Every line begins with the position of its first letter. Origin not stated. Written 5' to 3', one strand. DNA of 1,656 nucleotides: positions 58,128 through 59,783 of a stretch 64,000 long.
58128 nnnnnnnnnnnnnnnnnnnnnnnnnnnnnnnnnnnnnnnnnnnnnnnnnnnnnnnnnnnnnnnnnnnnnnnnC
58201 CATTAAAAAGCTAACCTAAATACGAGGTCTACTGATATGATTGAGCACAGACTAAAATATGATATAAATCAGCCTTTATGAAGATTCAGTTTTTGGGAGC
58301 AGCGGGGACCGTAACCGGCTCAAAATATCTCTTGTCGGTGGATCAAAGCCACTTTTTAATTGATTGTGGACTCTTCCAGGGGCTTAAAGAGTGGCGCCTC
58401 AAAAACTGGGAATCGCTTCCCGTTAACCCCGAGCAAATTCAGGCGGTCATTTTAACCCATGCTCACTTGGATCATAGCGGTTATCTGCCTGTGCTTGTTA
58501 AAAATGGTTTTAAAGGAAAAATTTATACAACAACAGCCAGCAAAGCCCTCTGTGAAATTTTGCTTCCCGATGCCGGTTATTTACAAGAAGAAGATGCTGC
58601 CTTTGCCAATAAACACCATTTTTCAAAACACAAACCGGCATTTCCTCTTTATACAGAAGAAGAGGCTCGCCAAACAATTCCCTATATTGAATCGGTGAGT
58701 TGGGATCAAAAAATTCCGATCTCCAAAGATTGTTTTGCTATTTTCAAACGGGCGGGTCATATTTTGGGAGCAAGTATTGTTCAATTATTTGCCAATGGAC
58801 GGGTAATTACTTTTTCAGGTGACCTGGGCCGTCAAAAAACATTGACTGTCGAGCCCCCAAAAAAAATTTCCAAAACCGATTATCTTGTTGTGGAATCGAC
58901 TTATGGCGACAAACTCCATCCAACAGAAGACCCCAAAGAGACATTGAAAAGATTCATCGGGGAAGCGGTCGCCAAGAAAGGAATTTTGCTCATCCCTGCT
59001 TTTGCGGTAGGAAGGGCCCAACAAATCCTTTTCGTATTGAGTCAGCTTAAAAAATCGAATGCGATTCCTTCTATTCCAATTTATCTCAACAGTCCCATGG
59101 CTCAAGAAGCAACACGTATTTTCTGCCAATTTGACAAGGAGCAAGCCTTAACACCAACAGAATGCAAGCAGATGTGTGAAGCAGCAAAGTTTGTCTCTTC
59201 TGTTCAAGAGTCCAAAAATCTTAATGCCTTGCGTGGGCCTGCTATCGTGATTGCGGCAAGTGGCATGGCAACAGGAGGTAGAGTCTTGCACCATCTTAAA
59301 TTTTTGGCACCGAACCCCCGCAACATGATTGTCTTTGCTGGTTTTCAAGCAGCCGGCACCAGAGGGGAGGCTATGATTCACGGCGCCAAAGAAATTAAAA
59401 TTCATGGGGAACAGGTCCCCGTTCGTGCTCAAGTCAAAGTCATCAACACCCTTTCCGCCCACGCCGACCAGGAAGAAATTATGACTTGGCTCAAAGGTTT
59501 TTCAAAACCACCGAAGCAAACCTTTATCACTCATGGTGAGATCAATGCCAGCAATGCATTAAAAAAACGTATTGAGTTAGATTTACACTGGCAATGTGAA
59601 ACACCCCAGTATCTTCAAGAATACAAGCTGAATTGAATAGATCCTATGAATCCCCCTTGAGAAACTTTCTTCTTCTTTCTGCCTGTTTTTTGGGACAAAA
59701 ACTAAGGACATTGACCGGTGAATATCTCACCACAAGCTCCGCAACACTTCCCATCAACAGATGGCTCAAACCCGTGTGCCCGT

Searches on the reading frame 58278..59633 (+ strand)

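Call 55: search_protein_families(library=pfam, proteins=[window:58278-59633:+], max_evalue=0.0001)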
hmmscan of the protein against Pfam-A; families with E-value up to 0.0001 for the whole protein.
window:58278-59633:+ (452 aa): 5 families
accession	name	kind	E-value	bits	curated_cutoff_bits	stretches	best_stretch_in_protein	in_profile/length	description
PF10996.14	Beta-Casp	-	3.9e-36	124.7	27.7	1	247-365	1-119/120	Beta-Casp domain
PF07521.17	RMMBL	-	4.1e-16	59.2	21.6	1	380-443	2-63/63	Zn-dependent metallo-hydrolase RNA specificity domain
PF00753.33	Lactamase_B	-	5.1e-10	40.1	22.7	1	17-84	9-74/196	Metallo-beta-lactamase superfamily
PF12706.13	Lactamase_B_2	-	7.8e-09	35.8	27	1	26-212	3-169/200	Beta-lactamase superfamily domain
PF16661.11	Lactamase_B_6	-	2.7e-08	33.9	27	1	18-173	1-152/193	Metallo-beta-lactamase superfamily domain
